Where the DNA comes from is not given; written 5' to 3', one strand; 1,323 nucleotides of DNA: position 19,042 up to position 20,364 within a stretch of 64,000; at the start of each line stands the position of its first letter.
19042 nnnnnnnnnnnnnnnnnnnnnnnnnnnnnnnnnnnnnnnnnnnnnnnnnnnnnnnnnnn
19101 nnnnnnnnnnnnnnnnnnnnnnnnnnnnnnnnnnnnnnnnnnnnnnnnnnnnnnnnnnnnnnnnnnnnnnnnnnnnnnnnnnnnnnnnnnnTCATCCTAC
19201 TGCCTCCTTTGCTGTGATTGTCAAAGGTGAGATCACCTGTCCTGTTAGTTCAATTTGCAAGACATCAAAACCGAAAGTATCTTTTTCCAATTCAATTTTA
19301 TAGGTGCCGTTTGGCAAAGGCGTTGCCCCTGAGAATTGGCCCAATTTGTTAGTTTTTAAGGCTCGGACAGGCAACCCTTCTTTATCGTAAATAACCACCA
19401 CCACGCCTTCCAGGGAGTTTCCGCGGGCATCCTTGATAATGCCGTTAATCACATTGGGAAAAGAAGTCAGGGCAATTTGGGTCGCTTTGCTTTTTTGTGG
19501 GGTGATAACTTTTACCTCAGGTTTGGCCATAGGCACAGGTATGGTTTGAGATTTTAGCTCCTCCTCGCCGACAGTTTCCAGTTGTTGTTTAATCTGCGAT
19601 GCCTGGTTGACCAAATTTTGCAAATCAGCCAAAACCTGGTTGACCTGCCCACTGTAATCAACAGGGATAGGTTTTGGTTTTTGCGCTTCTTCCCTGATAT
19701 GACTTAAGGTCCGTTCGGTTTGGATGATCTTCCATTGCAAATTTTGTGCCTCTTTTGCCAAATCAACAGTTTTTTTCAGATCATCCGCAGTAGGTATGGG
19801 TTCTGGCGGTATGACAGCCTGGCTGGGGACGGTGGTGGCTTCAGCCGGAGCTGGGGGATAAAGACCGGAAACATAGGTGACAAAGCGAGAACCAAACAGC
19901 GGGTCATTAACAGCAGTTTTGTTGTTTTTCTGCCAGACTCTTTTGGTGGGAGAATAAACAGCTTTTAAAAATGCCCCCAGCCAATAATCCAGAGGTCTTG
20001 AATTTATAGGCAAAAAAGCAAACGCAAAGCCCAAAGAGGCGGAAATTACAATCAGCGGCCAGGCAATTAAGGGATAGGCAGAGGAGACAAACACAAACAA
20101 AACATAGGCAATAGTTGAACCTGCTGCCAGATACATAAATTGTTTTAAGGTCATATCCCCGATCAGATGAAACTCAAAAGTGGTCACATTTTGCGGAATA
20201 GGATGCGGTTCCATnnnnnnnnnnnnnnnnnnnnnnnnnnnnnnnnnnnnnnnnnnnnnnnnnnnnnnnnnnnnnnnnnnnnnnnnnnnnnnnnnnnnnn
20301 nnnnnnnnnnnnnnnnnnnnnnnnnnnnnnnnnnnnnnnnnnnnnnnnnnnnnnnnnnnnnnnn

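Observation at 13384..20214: Gram-positive-type T4SS-like core operon with a split VirB4 and a VirB3-CarbopepD fusion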

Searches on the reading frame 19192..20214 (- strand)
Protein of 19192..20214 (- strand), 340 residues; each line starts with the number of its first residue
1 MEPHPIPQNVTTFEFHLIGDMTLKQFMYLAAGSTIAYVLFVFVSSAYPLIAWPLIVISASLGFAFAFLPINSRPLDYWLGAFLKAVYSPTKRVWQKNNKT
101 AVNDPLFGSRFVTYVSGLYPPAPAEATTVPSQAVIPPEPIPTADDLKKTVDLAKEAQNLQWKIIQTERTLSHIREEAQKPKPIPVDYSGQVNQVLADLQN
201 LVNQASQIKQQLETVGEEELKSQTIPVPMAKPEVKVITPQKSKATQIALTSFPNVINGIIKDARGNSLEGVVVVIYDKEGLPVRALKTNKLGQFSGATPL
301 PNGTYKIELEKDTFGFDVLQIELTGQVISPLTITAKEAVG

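Call 3: search_protein_families(library=pfam, proteins=[window:19192-20214:-], max_evalue=0.1)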
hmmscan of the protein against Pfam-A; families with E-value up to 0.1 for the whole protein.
window:19192-20214:- (340 aa): 5 families
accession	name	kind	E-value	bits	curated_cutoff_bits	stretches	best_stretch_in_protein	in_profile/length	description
PF12666.12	PrgI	-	3.2e-09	37.6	27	1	5-93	1-90/91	PrgI family protein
PF13620.12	CarboxypepD_reg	-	2.9e-06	28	32.3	1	256-333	2-79/82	Carboxypeptidase regulatory-like domain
PF01267.22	F-actin_cap_A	-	0.00022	21.3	24.2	1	189-243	11-65/263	F-actin capping protein alpha subunit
PF17210.9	SdrD_B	-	0.0028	18.3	29.7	1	257-312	14-67/112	SdrD B-like domain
PF02181.28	FH2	-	0.073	12.6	34.8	1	156-255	11-96/372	Formin Homology 2 Domain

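Call 4: search_protein_families(library=ncbifam, proteins=[window:19192-20214:-], max_evalue=0.1)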
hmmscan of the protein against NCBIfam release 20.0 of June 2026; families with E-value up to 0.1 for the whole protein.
window:19192-20214:- (340 aa): 2 families
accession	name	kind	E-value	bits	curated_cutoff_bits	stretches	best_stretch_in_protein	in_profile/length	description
NF012181.0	MSCRAMM_SdrD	exception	0.036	11.4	2500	1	262-313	810-860/1379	MSCRAMM family adhesin SdrD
NF058648.1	ECF_sub_HI1622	equivalog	0.077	13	100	0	260-310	31-81/180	NikL family nickel/cobalt ECF transporter subunit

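Call 21: find_homologous_proteins(query=window:19192-20214:-)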
Query window:19192-20214:- (340 aa): 1379 proteins with E <= 0.001 among 3175 candidates; the best 120 are listed.
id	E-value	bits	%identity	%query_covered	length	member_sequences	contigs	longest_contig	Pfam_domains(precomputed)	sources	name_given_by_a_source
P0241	4.9e-220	747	100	100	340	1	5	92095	PF13620.13,PF12666.13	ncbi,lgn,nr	ncbi:PrgI family protein [Candidatus Daviesbacteria bacterium]|nr:PrgI family protein [Candidatus Da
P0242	1.3e-182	624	85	99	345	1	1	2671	PF12666.13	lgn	-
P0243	3.2e-182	623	84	99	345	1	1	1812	PF12666.13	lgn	-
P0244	7.9e-172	589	80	99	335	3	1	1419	PF12666.13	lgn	-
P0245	1.9e-170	584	79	99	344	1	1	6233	PF12666.13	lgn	-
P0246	1.2e-168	579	77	99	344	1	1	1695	PF12666.13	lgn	-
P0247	2.6e-168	577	78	99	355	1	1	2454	PF12666.13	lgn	-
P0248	3.8e-153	528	70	99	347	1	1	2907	PF13620.13,PF12666.13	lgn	-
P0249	1.5e-150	519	70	99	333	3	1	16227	PF13620.13,PF12666.13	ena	-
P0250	1.5e-146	506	69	99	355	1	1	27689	PF12666.13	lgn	-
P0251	1.7e-146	506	70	99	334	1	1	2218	PF13620.13,PF12666.13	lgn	-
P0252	1.5e-144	499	69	99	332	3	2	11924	PF13620.13,PF12666.13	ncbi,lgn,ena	-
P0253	1.8e-142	492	68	99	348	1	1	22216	PF12666.13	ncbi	-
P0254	3.9e-142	491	67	99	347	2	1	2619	PF12666.13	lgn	-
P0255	6.9e-142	491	67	99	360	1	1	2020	PF12666.13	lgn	-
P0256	1.2e-141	490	66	99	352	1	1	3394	PF13620.13,PF12666.13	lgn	-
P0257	1.7e-141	489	65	99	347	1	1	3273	PF12666.13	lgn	-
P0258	2.5e-141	489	65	100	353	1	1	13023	PF12666.13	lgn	-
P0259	1.0e-140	487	64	100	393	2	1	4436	PF13620.13,PF12666.13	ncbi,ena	-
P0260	1.1e-140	487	67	99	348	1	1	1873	PF12666.13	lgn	-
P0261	1.7e-140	486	67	99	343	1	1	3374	PF12666.13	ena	-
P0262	2.0e-140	486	66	100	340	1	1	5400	PF12666.13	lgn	-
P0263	2.2e-140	486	66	99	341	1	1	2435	PF13620.13,PF12666.13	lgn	-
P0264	2.6e-140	485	65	99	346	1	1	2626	PF12666.13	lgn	-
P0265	2.8e-140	485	67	99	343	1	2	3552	PF13620.13,PF12666.13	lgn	-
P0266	3.2e-140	485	68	98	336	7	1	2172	PF12666.13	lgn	-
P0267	3.6e-140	485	67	99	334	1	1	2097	PF12666.13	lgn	-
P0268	7.6e-140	484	65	99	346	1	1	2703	PF12666.13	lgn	-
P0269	2.7e-139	482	66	99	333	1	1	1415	PF13620.13,PF12666.13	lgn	-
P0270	2.8e-139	482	67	99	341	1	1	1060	PF12666.13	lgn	-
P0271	2.8e-139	482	65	100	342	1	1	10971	PF12666.13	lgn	-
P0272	2.9e-139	482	65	99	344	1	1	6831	PF12666.13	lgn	-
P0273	4.3e-139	481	63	99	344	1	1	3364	PF12666.13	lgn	-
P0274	5.3e-139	481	65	99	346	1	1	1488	PF12666.13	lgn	-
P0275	6.2e-139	481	66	99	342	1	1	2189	PF13620.13,PF12666.13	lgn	-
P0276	6.3e-139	481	66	99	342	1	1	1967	PF12666.13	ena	-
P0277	1.4e-138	480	67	99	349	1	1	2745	PF12666.13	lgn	-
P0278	3.1e-138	479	67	99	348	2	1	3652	PF13620.13,PF12666.13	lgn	-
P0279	3.3e-138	479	67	99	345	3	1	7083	PF13620.13,PF12666.13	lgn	-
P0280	3.3e-138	479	64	99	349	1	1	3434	PF12666.13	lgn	-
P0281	6.0e-138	478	64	99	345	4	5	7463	PF12666.13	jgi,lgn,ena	-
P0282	6.6e-138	478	66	99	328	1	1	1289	PF12666.13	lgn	-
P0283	7.5e-138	477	67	99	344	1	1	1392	PF12666.13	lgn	-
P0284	1.1e-137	477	66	99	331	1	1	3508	PF12666.13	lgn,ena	-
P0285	1.2e-137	477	63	99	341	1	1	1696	PF13620.13,PF12666.13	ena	-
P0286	1.3e-137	477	65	99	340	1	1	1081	PF12666.13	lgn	-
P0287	1.9e-137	476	67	99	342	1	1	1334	PF13620.13,PF12666.13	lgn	-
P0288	3.6e-137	475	65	99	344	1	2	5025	PF12666.13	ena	-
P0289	5.4e-137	475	66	99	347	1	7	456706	PF13620.13,PF12666.13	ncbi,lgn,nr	ncbi:PrgI family protein [Candidatus Daviesbacteria bacterium]|nr:PrgI family protein [Candidatus Da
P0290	6.6e-137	474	64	99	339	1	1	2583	PF12666.13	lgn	-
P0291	6.6e-137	474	66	98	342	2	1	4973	PF12666.13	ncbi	-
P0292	6.9e-137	474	63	99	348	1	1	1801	PF13620.13,PF12666.13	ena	-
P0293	8.8e-137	474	66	99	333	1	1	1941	PF12666.13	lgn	-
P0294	1.1e-136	474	63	99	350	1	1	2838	PF13620.13,PF12666.13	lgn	-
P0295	1.1e-136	473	65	99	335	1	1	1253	PF12666.13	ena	-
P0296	1.4e-136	473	65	99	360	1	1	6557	PF12666.13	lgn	-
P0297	1.7e-136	473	65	98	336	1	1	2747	PF13620.13,PF12666.13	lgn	-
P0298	2.2e-136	473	64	99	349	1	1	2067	PF12666.13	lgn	-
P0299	3.0e-136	472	67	99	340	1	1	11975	PF13620.13,PF12666.13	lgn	-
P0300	3.2e-136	472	66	99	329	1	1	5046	PF12666.13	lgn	-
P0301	8.0e-136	471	65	99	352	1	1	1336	PF12666.13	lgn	-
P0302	1.0e-135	470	64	99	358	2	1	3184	PF12666.13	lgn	-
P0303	1.0e-135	470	64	99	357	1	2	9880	PF13620.13,PF12666.13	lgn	-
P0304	1.8e-135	470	64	98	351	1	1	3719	PF12666.13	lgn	-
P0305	2.5e-135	469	65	99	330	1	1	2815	PF12666.13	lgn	-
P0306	2.9e-135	469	65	99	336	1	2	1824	PF12666.13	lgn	-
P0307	3.1e-135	469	64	98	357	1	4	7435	PF12666.13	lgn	-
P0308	3.2e-135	469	65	99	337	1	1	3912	PF12666.13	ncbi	-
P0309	4.0e-135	468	61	99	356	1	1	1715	PF13620.13,PF12666.13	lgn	-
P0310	6.6e-135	468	64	99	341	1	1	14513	PF12666.13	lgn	-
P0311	8.1e-135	467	64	99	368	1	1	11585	PF12666.13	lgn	-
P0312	9.0e-135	467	66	98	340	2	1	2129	PF13620.13,PF12666.13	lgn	-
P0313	1.0e-134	467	65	99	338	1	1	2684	PF13620.13,PF12666.13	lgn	-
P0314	1.1e-134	467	66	99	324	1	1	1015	PF12666.13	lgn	-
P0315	1.1e-134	467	64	99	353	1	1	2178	PF12666.13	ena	-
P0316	1.1e-134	467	65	99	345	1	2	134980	PF12666.13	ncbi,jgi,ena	-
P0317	1.2e-134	467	64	99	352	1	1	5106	PF13620.13,PF12666.13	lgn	-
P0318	1.2e-134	467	65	99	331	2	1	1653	PF12666.13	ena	-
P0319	1.9e-134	466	63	99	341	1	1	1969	PF12666.13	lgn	-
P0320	3.0e-134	465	61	99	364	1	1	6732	PF12666.13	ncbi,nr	ncbi:PrgI family protein [Patescibacteria group bacterium]|nr:PrgI family protein [Patescibacteria g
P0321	3.2e-134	465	64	99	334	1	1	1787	PF12666.13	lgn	-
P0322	3.3e-134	465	62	99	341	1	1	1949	PF12666.13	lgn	-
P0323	4.4e-134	465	65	98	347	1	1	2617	PF12666.13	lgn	-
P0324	5.1e-134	465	66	99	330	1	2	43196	PF12666.13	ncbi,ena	-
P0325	5.8e-134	465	65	99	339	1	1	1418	PF12666.13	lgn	-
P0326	8.5e-134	464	64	99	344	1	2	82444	PF13620.13,PF12666.13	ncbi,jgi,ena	-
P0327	9.1e-134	464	63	99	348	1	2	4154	PF12666.13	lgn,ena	-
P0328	1.1e-133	464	65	99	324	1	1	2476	PF12666.13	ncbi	-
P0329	1.1e-133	464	64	99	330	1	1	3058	PF12666.13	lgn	-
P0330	1.2e-133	464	64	99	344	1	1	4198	PF12666.13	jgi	-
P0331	1.4e-133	463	63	99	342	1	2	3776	PF12666.13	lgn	-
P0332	1.5e-133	463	63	99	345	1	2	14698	PF13620.13,PF12666.13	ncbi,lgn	-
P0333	1.6e-133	463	64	100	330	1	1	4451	PF12666.13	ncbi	-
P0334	1.7e-133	463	65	99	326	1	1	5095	PF12666.13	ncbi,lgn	-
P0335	1.8e-133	463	65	99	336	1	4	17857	PF12666.13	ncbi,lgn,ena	-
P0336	2.3e-133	463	63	99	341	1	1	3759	PF13620.13,PF12666.13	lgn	-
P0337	2.8e-133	462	64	99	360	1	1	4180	PF12666.13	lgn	-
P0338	4.3e-133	462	64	99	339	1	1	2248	PF12666.13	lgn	-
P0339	5.9e-133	461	64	98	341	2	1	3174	PF12666.13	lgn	-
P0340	7.4e-133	461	64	99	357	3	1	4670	PF12666.13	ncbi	-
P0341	8.0e-133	461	63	99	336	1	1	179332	PF12666.13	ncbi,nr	ncbi:PrgI family protein [Candidatus Daviesbacteria bacterium]|nr:PrgI family protein [Candidatus Da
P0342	8.1e-133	461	63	99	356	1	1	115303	PF12666.13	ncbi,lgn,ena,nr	ncbi:MAG: Uncharacterized protein G01um10147_345 [Microgenomates group bacterium Gr01-1014_7]|nr:MAG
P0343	8.6e-133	461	61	99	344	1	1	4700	PF12666.13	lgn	-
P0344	8.7e-133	461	63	99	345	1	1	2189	PF13620.13,PF12666.13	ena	-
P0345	1.0e-132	460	63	99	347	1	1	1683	PF12666.13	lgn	-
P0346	1.1e-132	460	64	99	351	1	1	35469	PF13620.13,PF12666.13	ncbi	-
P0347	1.3e-132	460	64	99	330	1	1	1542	PF12666.13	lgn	-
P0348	1.3e-132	460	64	99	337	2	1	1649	PF12666.13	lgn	-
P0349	1.5e-132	460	63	99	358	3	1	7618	PF12666.13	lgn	-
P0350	1.5e-132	460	63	100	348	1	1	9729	PF12666.13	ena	-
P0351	2.0e-132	460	65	99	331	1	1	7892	PF13620.13,PF12666.13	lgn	-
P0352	2.2e-132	459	62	99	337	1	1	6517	PF13620.13,PF12666.13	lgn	-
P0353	3.1e-132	459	63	99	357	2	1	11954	PF12666.13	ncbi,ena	-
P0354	3.4e-132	459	63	99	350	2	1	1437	PF13620.13,PF12666.13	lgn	-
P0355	3.6e-132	459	63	99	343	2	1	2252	PF13620.13,PF12666.13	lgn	-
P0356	3.8e-132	459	63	99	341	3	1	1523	PF12666.13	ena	-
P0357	4.5e-132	458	62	99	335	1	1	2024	PF12666.13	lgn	-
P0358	5.0e-132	458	64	99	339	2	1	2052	PF12666.13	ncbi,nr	ncbi:MAG: PrgI family protein [Candidatus Daviesbacteria bacterium]|nr:PrgI family protein [Candidat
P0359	5.7e-132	458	63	99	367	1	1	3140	PF12666.13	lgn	-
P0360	6.1e-132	458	65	99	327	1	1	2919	PF13620.13,PF12666.13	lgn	-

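Call 44: predict_structure(alignment_id=A2)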
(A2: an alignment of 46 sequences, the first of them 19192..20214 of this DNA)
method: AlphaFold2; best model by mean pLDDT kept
length: 340 residues; sequences in the alignment: 46
mean_pLDDT: 68.2   pTM: 0.30
mean pLDDT of the five models: 68.2, 68.1, 66.4, 65.7, 62.0
residues with pLDDT >= 90: 27; 70-90: 150; 50-70: 84; < 50: 79
segments of 3 or more residues with pLDDT < 50: 1-18, 119-137, 180-184, 215-248
pLDDT, mean of each block of 10 residues (from residue 1): 44 44 77 91 93 90 73 55 58 64 67 62 43 47 68 84 83 69 52 74 73 45 39 39 42 80 86 88 86 82 87 82 79 73
secondary structure, 60 per line:
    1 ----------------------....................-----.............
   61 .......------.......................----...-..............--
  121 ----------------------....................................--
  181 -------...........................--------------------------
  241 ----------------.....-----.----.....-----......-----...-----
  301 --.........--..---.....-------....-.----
elements in order: H23-42 H48-67 H74-96 H105-118 H143-178 H188-214 E257-261 E272-276 E282-287 E293-295 E303-311 E319-323 E331-334

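Call 48: fold_search(model_id=the predicted structure, library=pdb)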
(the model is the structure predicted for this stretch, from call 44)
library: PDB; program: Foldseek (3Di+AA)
matches with E <= 10: 779; with E <= 0.001: 18
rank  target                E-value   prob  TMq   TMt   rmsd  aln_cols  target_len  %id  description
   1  8bdw_A                3.9e-05  1.00  0.21  0.68   2.8        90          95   19  Crystal structure of CnaB2 domain from Lactobacillus plantarum (released 2023-02-22)
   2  8bdw_H                4.4e-05  1.00  0.21  0.67   2.7        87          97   20  Crystal structure of CnaB2 domain from Lactobacillus plantarum (released 2023-02-22)
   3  3mn8_B                4.4e-05  1.00  0.20  0.18   3.2        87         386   20  Structure of Drosophila melanogaster carboxypeptidase D isoform 1B short (released 2010-07-28)
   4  1qmu_A                8.7e-05  1.00  0.20  0.18   3.3        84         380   20  Duck carboxypeptidase D domain II (released 2000-10-13)
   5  3mn8_A                9.3e-05  1.00  0.20  0.18   2.3        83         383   20  Structure of Drosophila melanogaster carboxypeptidase D isoform 1B short (released 2010-07-28)
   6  3mn8_D                9.8e-05  1.00  0.20  0.18   3.4        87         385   20  Structure of Drosophila melanogaster carboxypeptidase D isoform 1B short (released 2010-07-28)
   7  3mn8_C                1.1e-04  1.00  0.20  0.17   3.3        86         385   19  Structure of Drosophila melanogaster carboxypeptidase D isoform 1B short (released 2010-07-28)
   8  5aq0_A                1.5e-04  1.00  0.18  0.65   3.5        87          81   18  The structure of the Transthyretin-like domain of the first catalytic domain of the HUMAN Carboxypeptidase D (released 2016-09-28)
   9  6fwv_A                1.7e-04  1.00  0.21  0.14   2.4        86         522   17  The Bacillus anthracis TIE protein (released 2018-08-08)
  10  2nsm                  1.8e-04  1.00  0.20  0.18   2.5        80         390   12  Crystal structure of the human carboxypeptidase N (Kininase I) catalytic domain (released 2007-04-24)
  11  4v4c_B                1.8e-04  1.00  0.18  0.22   4.7        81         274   26  Crystal Structure of Pyrogallol-Phloroglucinol Transhydroxylase from Pelobacter acidigallici (released 2014-07-09)
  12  6fwv_B                2.5e-04  1.00  0.22  0.15   2.2        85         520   20  The Bacillus anthracis TIE protein (released 2018-08-08)
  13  3rkp_B                2.6e-04  1.00  0.20  0.19   4.9        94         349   17  Crystal structure of BcpA*(D312A), the major pilin subunit of Bacillus cereus (released 2012-05-30)
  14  3kpt_A                3.8e-04  1.00  0.20  0.19   4.9        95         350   17  Crystal structure of BcpA, the major pilin subunit of Bacillus cereus (released 2009-11-24)
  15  5aq0_B                4.6e-04  1.00  0.18  0.61   4.3        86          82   20  The structure of the Transthyretin-like domain of the first catalytic domain of the HUMAN Carboxypeptidase D (released 2016-09-28)
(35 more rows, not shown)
